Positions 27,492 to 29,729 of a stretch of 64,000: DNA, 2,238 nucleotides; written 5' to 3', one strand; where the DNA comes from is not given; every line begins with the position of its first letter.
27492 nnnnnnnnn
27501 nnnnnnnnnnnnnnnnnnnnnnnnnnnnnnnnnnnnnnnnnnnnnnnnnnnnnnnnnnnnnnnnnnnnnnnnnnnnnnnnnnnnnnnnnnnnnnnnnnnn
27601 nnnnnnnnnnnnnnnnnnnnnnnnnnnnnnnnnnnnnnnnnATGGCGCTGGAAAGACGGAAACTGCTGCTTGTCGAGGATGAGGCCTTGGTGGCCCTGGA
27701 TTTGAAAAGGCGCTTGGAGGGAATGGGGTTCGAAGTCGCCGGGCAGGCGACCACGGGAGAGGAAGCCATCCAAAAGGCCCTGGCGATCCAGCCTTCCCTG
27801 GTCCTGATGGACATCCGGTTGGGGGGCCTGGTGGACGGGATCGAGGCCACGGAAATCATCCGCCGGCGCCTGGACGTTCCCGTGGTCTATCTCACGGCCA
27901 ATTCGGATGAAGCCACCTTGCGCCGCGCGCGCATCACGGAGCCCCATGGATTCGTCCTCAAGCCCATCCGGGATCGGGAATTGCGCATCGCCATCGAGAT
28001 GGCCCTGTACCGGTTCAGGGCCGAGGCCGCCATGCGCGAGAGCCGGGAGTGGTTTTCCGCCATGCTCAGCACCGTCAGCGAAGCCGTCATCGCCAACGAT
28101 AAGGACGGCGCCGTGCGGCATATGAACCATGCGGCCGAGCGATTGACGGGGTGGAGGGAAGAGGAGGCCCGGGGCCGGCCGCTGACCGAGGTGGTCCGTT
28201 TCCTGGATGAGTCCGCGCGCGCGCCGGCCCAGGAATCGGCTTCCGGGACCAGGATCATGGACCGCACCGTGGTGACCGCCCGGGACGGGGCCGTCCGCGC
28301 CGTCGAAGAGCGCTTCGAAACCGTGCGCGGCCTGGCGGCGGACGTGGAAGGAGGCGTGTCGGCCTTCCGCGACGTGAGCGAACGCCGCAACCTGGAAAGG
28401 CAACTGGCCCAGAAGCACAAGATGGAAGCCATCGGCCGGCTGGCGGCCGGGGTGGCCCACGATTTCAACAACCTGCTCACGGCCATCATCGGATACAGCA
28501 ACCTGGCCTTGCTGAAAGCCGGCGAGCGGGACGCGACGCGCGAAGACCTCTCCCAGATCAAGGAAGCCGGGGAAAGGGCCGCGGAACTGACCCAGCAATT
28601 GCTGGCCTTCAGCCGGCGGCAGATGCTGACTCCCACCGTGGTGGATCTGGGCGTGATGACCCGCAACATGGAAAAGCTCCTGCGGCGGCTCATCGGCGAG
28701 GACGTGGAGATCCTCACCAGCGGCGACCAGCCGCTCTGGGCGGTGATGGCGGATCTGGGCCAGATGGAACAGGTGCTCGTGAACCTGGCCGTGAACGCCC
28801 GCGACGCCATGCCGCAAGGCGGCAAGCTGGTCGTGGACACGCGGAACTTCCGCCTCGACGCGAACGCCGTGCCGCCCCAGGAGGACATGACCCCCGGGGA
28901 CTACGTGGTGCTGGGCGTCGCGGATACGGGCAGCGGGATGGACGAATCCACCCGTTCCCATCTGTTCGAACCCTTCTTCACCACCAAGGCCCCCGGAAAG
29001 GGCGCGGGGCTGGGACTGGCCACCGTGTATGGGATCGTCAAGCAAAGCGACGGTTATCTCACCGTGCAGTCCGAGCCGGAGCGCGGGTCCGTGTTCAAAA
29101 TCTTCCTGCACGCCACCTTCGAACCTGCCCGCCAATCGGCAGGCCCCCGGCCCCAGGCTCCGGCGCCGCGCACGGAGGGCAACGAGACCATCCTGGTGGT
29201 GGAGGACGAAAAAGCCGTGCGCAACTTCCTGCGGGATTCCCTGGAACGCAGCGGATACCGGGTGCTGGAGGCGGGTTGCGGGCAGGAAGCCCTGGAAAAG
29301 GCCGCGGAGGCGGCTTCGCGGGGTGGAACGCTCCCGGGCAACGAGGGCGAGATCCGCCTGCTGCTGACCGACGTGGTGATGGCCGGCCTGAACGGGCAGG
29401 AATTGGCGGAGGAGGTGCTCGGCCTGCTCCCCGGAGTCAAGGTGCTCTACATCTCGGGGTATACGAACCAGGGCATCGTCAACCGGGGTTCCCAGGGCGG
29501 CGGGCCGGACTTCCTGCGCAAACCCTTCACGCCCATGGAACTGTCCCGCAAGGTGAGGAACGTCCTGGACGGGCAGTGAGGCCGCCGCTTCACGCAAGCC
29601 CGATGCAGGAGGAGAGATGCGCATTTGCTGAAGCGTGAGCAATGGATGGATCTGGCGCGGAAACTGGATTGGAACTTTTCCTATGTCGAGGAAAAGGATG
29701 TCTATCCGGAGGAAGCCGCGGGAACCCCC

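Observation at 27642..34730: Soluble diiron monooxygenase operon (tmoABCDE order) without a reductase, bracketed by two sensor kinases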

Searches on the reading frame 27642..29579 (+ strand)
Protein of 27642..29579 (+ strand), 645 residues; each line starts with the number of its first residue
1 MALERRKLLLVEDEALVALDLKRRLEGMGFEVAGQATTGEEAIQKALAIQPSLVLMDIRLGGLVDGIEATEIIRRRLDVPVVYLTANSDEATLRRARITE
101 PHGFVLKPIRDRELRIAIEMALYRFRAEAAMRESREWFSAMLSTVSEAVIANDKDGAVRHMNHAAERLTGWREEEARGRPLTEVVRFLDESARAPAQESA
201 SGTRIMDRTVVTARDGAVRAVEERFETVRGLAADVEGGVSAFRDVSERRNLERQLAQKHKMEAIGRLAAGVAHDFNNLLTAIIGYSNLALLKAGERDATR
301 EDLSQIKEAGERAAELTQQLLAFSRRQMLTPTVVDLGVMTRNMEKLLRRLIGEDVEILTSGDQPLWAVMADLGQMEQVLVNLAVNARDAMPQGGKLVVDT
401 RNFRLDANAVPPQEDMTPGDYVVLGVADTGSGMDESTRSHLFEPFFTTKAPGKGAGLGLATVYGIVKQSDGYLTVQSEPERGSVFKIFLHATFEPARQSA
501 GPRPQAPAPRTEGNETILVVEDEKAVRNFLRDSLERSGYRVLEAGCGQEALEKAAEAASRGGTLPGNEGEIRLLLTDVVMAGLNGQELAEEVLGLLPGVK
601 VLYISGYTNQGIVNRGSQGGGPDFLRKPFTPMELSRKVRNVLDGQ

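Call 5: search_protein_families(library=pfam, proteins=[window:27642-29579:+], max_evalue=0.01)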
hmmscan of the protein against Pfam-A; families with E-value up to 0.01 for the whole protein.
window:27642-29579:+ (645 aa): 7 families
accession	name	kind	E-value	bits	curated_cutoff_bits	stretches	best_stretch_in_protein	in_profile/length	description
PF00072.30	Response_reg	-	1.4e-36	125.4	30.2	2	9-118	2-110/111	Response regulator receiver domain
PF02518.31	HATPase_c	-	6.2e-18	65.7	26.4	1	373-490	4-108/111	Histidine kinase-, DNA gyrase B-, and HSP90-like ATPase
PF00512.31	HisKA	-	7.7e-11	42.3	26.9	1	265-327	3-64/66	His Kinase A (phospho-acceptor) domain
PF00989.32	PAS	-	7.9e-11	42.4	22.6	1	138-232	3-100/113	PAS fold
PF08448.16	PAS_4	-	9.3e-09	35.9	23.1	1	144-249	3-109/110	PAS fold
PF13188.13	PAS_8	-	6.2e-06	26.4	21.8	1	137-193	2-55/65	PAS domain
PF13426.13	PAS_9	-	4.3e-05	24.2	27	1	148-247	3-103/103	PAS domain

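Call 6: search_protein_families(library=ncbifam, proteins=[window:27642-29579:+], max_evalue=0.01)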
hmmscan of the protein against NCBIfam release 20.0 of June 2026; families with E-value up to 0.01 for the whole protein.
window:27642-29579:+ (645 aa): 150 families (the best 25 are shown)
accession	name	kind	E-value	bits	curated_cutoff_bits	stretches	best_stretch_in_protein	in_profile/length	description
NF046020.1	HisKinCckABruc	equivalog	4.8e-125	418.4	1000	1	128-643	338-868/868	cell cycle histidine kinase CckA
NF010076.0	PRK13557.1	subfamily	1.1e-104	350.8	631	2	243-644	142-535/540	histidine kinase famiy protein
NF046026.1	HisKinCckACaul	equivalog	8.9e-98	328.1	1000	1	147-642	195-676/678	cell cycle histidine kinase CckA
NF010411.0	PRK13837.1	equivalog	7.8e-77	259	647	1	213-535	399-718/828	two-component system VirA-like sensor kinase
NF008468.0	PRK11360.1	equivalog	1.2e-60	205.6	646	1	130-491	262-608/616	two-component system sensor histidine kinase AtoS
NF052574.1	HisKinEspCMyxo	equivalog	5.1e-47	160.5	1200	1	135-556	283-706/785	serine histidine kinase EspC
NF052573.1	HisKinEspAMyxo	equivalog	3.3e-43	147.7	1400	1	139-594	257-700/755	serine histidine kinase EspA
NF047466.1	hybrid_RR_LvrB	exception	1.4e-36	126.5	500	1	242-486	130-371/377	hybrid histidine kinase/response regulator LvrB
NF007688.0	PRK10364.1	equivalog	1.9e-35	122.5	479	1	246-492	222-452/460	two-component system sensor histidine kinase ZraS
NF006623.1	PRK09191.1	subfamily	4.9e-29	101.9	240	1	6-123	138-253/258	PhyR family response regulator anti-anti-sigma factor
NF041777.1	sens_FixL_Rhizob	equivalog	1.6e-27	96.3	850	1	126-491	113-481/485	sensor protein FixL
NF046044.1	PnpS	equivalog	5.4e-27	94.8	400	1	128-489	47-389/390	two-component system histidine kinase PnpS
NF041832.1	near_NosP_CTERM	subfamily_domain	2e-26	92.9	400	2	269-640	12-368/370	NahK/ErcS family hybrid sensor histidine kinase/response regulator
TIGR02956.1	TMAO_torS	equivalog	4.4e-26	91.3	676.5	2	269-643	469-821/967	TMAO reductase system sensor histidine kinase/response regulator TorS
NF041947.1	LuxQ_Vibrio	equivalog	1.4e-25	89.4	1200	2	143-555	356-763/843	quorum-sensing autoinducer 2 sensor kinase/phosphatase LuxQ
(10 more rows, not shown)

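Call 25: find_encoding_contigs(protein=window:27642-29579:+, flank=10000, max_places=4)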
Protein window:27642-29579:+ (645 aa): 1 contig read that carries it; 1 place shown.
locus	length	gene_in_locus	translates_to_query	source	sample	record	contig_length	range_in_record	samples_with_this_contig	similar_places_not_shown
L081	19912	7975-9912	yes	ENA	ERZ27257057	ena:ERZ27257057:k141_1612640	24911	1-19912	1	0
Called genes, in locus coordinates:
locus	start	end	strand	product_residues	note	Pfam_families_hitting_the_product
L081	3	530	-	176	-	?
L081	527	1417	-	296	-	PF07719:TPR_2 (faint), PF13174:TPR_6 (faint), PF13176:TPR_7 (faint), PF13525:YfiO, PF13424:TPR_12 (faint), PF13432:TPR_16 (faint), PF14559:TPR_19 (faint), PF13181:TPR_8 (faint), +1 more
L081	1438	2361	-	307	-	PF00515:TPR_1 (faint), PF07719:TPR_2 (faint), PF12895:ANAPC3 (faint), PF21033:RMD1-3 (faint), PF13181:TPR_8 (faint), PF13428:TPR_14 (faint), PF13432:TPR_16 (weak), PF13174:TPR_6 (weak), +2 more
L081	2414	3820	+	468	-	PF03739:LptF_LptG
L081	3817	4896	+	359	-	PF03739:LptF_LptG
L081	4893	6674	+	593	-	PF13492:GAF_3 (faint), PF13185:GAF_2, PF01590:GAF (faint), PF13185:GAF_2, PF00990:GGDEF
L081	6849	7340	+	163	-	PF00383:dCMP_cyt_deam_1, PF14437:MafB19-deam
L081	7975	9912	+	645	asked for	PF00072:Response_reg, PF00989:PAS, PF08448:PAS_4, PF13188:PAS_8 (weak), PF00512:HisKA, PF02518:HATPase_c, PF00072:Response_reg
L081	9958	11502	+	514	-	PF02332:Phenol_Hydrox, PF04945:YHS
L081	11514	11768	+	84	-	PF06234:TmoB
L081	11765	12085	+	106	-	PF00355:Rieske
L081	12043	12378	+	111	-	PF02406:MmoB_DmpM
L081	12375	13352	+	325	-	PF02332:Phenol_Hydrox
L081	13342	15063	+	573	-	PF08447:PAS_3, PF00989:PAS, PF13188:PAS_8, PF08448:PAS_4, PF13426:PAS_9, PF07568:HisKA_2, PF13581:HATPase_c_2, PF02518:HATPase_c, +2 more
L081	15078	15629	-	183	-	PF01327:Pep_deformylase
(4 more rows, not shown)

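Call 35: list_cluster_members(proteins=[window:27642-29579:+, window:32042-33019:+, window:33009-34730:+, window:31181-31435:+])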
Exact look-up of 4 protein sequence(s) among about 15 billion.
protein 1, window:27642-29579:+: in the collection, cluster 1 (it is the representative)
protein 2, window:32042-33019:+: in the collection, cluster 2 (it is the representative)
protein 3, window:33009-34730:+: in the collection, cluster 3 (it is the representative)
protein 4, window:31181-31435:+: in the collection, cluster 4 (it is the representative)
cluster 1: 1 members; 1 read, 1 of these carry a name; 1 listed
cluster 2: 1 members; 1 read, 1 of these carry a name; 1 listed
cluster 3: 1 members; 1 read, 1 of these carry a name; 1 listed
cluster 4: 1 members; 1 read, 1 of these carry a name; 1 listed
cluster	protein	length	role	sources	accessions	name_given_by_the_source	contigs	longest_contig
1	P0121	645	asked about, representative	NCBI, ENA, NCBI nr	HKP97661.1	MAG TPA: response regulator [Fibrobacteria bacterium] | response regulator [Fibrobacteria bacterium]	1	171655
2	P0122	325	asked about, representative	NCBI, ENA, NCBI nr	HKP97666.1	MAG TPA: hypothetical protein VJ385_18130 [Fibrobacteria bacterium] | hypothetical protein [Fibrobacteria bacterium]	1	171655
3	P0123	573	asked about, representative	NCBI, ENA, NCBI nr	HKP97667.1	MAG TPA: PAS domain S-box protein [Fibrobacteria bacterium] | PAS domain S-box protein [Fibrobacteria bacterium]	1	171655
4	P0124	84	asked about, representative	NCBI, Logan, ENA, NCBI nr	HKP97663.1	MAG TPA: toluene-4-monooxygenase system B family protein [Fibrobacteria bacterium] | toluene-4-monooxygenase system B family protein [Fibrobacteria bacterium]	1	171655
